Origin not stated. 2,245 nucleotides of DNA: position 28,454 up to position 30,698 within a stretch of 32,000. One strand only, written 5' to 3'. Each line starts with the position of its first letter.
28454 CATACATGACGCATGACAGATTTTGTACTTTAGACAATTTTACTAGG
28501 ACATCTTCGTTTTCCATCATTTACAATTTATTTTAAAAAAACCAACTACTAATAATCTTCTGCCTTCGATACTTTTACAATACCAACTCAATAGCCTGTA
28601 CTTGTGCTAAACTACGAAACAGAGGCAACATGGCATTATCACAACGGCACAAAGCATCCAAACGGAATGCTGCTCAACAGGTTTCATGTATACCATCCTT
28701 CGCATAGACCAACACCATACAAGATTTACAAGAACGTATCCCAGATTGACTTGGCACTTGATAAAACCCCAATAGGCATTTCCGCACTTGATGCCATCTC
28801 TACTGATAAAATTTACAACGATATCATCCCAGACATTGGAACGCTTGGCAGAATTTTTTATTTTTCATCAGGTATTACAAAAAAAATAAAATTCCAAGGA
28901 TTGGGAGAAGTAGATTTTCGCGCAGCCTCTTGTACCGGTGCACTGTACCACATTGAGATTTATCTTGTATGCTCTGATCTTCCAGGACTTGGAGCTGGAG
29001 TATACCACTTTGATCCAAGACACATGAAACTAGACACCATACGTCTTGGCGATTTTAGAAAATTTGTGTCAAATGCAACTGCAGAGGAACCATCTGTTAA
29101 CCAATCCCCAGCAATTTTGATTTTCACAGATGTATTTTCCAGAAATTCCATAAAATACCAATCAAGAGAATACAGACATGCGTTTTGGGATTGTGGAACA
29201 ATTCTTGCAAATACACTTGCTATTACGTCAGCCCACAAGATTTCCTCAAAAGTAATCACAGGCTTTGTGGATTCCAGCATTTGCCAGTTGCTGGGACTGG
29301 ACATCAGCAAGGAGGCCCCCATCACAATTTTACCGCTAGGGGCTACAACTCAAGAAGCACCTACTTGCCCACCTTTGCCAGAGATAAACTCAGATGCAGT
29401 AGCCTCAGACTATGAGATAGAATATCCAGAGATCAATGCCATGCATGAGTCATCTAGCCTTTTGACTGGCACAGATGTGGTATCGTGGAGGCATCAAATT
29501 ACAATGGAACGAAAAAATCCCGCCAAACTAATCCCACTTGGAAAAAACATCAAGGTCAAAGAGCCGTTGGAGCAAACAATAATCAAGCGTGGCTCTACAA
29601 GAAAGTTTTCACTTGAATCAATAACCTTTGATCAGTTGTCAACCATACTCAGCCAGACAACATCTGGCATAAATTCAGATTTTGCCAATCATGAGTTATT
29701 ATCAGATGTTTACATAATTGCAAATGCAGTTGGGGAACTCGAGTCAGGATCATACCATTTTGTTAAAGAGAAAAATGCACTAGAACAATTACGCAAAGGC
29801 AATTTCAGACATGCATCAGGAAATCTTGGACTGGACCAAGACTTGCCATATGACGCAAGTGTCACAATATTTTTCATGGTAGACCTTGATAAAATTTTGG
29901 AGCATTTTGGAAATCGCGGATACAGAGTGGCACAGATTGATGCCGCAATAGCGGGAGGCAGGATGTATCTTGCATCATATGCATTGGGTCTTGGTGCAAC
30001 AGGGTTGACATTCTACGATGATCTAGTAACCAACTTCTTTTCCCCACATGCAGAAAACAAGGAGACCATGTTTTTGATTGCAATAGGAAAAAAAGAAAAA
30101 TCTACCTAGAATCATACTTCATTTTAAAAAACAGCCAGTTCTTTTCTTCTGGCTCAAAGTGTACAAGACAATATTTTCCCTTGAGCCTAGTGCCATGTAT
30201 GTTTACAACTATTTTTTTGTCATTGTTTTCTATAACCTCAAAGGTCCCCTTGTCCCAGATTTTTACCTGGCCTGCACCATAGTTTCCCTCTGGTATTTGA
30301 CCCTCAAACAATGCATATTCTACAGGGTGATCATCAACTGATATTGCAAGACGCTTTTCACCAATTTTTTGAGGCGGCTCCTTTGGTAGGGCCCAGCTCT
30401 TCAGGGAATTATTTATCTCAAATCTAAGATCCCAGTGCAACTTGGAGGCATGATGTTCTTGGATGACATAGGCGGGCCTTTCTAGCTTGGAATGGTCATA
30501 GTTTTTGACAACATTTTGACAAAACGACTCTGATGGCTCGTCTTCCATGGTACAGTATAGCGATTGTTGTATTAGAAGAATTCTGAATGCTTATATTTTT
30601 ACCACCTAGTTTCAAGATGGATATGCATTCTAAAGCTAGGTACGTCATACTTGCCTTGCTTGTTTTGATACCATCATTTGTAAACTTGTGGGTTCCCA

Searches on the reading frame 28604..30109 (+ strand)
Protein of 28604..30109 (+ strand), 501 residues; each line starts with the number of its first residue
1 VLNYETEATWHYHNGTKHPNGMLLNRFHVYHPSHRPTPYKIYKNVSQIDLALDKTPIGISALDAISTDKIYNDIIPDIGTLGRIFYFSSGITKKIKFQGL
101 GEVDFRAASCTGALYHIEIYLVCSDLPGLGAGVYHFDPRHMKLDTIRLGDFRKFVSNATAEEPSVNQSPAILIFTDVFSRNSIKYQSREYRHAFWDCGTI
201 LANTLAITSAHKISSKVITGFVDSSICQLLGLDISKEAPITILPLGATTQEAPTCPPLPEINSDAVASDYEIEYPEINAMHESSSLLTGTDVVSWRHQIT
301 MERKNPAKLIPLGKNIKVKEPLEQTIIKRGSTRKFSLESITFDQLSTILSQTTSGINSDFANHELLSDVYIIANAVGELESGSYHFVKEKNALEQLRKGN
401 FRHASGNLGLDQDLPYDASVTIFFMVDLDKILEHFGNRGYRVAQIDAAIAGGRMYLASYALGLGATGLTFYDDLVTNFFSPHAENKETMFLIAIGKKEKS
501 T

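Call 68: search_protein_families(library=pfam, proteins=[window:28604-30109:+], max_evalue=0.001)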
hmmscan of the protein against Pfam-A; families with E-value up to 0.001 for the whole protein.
window:28604-30109:+ (501 aa): 1 family
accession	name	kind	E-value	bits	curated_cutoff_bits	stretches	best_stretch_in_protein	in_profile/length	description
PF00881.29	Nitroreductase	-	6.8e-19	69.1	23.5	2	327-473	2-145/167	Nitroreductase family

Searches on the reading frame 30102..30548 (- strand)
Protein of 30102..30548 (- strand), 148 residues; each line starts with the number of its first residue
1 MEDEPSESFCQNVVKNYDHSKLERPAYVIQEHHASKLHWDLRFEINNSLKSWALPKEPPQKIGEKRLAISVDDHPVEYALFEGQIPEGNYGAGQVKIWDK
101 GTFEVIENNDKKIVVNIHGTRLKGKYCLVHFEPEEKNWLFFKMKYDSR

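Call 68: search_protein_families(library=pfam, proteins=[window:30102-30548:-], max_evalue=0.001)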
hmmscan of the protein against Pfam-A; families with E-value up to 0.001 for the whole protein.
window:30102-30548:- (148 aa): 1 family
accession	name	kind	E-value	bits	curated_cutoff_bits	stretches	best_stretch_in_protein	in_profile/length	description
PF13298.12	LigD_N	-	3.3e-37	127.3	31.1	1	30-129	1-106/107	DNA Ligase D 3'-phosphoesterase domain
